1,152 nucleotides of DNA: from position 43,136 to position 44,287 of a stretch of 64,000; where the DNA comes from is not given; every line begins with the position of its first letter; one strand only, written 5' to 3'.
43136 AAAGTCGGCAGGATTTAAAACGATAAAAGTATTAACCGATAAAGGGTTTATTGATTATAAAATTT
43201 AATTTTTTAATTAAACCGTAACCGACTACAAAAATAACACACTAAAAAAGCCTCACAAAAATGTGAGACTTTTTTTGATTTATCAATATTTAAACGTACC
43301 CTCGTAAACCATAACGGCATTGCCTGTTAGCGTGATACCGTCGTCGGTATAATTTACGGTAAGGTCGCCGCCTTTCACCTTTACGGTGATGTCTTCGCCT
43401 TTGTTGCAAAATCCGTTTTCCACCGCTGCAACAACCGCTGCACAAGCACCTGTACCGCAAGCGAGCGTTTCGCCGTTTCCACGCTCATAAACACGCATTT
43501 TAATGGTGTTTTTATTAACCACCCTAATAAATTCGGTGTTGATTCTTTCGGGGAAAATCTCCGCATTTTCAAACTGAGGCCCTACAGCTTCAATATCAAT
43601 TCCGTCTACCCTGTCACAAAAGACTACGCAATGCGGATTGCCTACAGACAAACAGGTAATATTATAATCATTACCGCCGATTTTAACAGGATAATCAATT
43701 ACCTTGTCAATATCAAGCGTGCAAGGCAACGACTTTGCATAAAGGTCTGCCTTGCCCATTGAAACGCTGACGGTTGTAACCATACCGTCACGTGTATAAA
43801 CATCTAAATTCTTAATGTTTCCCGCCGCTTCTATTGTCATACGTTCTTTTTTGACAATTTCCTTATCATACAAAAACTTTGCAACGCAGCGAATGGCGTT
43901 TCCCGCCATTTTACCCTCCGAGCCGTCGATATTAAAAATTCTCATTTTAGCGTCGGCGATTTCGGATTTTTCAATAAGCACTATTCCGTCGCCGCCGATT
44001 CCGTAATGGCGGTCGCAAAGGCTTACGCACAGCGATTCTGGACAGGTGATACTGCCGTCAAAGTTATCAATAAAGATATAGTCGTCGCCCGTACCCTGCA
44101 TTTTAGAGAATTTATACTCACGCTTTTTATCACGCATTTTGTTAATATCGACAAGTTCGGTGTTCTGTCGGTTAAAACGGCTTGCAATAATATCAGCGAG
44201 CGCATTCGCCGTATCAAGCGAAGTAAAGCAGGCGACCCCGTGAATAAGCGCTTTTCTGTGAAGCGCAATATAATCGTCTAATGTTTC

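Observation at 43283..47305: In-frame fusion of carbamoyl-phosphate synthase large subunit with a complete diaminopimelate epimerase (CarB-DapF, 1340 aa)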

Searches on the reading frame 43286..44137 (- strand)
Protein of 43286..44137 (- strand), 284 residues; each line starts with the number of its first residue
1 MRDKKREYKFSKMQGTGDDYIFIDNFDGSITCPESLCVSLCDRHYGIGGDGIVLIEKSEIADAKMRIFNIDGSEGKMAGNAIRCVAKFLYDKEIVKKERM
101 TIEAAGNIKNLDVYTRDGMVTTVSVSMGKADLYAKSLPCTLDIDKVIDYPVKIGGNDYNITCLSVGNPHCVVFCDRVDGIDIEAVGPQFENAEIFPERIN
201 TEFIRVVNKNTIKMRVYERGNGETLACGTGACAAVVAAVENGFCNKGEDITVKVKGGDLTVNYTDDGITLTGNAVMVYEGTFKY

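Call 20: search_solved_structures(query=window:43286-44137:-, show_alignments=3)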
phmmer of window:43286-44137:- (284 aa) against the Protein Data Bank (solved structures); distinct sequences matched with E-value up to 0.001: 17.
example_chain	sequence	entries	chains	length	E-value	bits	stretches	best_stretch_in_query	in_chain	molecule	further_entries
2otn_A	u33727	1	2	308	2.2e-65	224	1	7-284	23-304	Diaminopimelate epimerase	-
9mro_A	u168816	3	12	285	4.7e-63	216.4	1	9-281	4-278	Diaminopimelate epimerase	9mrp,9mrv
3ejx_A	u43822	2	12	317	1.1e-56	195.5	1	8-281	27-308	Diaminopimelate epimerase, chloroplastic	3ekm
5ha4_A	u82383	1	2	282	2.8e-50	174.5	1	9-281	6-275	Diaminopimelate epimerase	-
8qzy_A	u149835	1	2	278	2.8e-48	167.9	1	9-282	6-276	Diaminopimelate epimerase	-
6d13_A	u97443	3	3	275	4.9e-48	167.1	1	9-281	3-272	Diaminopimelate epimerase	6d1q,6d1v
5ygu_A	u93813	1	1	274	6.1e-48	166.8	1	9-281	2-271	Diaminopimelate epimerase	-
4ijz_A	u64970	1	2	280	6.5e-48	166.7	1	9-281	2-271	Diaminopimelate epimerase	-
1bwz_A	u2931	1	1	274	8.1e-48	166.4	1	9-281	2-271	PROTEIN (DIAMINOPIMELATE EPIMERASE)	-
2q9h_A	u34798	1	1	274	8.4e-48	166.3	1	9-281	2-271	Diaminopimelate epimerase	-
1gqz_A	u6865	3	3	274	1.2e-47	165.8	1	9-281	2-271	DIAMINOPIMELATE EPIMERASE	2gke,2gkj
4ik0_A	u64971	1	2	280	1e-46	162.8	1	9-280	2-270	Diaminopimelate epimerase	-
2q9j_A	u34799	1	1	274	2.9e-46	161.3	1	9-281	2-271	Diaminopimelate epimerase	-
6vck_A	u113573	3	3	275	5.2e-46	160.5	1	9-280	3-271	Diaminopimelate epimerase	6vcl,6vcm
7vdy_A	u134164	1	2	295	2e-39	138.9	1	9-283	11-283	O-ureido-serine racemase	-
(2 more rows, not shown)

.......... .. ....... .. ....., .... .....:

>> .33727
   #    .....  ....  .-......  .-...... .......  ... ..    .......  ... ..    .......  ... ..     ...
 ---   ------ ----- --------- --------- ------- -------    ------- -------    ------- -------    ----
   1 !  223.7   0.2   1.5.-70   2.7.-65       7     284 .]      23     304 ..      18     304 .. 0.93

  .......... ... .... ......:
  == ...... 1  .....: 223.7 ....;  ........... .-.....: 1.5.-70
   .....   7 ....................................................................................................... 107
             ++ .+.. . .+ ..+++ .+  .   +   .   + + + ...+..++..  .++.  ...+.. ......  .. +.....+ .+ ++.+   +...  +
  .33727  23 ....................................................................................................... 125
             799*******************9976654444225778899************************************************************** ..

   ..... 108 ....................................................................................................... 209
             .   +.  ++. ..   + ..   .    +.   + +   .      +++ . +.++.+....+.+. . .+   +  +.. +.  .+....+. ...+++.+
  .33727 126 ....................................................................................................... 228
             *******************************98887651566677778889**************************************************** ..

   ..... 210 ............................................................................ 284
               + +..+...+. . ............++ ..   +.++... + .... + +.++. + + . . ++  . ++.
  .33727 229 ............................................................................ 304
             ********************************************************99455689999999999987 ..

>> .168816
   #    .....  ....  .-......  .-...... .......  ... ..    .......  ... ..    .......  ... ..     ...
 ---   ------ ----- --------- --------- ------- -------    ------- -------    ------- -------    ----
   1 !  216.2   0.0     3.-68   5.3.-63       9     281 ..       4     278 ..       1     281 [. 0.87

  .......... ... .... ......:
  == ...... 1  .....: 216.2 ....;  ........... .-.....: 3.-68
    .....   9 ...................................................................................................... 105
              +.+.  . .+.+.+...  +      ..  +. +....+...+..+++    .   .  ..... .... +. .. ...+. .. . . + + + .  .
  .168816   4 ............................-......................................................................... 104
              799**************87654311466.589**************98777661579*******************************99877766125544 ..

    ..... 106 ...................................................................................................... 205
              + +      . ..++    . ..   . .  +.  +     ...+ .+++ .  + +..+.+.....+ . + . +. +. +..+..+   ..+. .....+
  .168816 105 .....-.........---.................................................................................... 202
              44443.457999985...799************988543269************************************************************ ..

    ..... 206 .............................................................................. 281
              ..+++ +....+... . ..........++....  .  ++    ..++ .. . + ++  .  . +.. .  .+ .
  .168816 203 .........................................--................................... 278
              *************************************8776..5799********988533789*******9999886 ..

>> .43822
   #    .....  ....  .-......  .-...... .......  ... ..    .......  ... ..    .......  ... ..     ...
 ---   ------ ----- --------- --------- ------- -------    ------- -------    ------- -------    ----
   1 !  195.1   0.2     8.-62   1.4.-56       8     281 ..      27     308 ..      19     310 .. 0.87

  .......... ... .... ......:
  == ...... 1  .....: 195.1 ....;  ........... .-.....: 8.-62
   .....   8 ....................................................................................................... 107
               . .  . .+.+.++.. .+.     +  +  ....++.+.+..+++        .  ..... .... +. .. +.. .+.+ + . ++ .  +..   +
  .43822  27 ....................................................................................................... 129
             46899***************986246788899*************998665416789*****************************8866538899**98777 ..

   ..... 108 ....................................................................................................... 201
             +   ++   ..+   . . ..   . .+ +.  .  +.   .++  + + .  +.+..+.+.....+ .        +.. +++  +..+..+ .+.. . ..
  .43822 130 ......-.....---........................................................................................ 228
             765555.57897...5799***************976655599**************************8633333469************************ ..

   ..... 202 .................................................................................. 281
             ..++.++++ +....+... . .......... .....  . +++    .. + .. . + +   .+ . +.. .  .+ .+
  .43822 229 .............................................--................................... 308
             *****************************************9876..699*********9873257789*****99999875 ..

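Call 35: search_protein_representatives(protein=window:43286-44137:-)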
Query: 284 residues. Proteins with E-value up to 0.001 (for the whole library): 22141; up to 1e-10: 14014; up to 1e-30: 3328. The best 150 are listed.
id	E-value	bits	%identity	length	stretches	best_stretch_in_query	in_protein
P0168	1.2e-105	369.3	58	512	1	1-284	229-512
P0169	5.8e-102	357.2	54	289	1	6-284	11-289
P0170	5.1e-99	347.5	54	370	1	2-282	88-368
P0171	1.2e-97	343.0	54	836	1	1-282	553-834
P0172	6.1e-97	340.7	55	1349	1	1-282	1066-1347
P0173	1.5e-94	332.9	50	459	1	1-284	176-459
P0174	6.7e-91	320.9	62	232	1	54-283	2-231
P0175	1.6e-84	300.0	61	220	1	8-224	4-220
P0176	7.2e-83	294.6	47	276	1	9-282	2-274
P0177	1.4e-82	293.6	51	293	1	8-281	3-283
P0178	3.1e-82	292.5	60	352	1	13-223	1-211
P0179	6.4e-82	291.4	49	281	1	9-282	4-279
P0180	5.0e-81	288.5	49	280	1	9-281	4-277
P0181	8.0e-81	287.8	58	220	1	65-284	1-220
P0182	4.5e-80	285.4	47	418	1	2-282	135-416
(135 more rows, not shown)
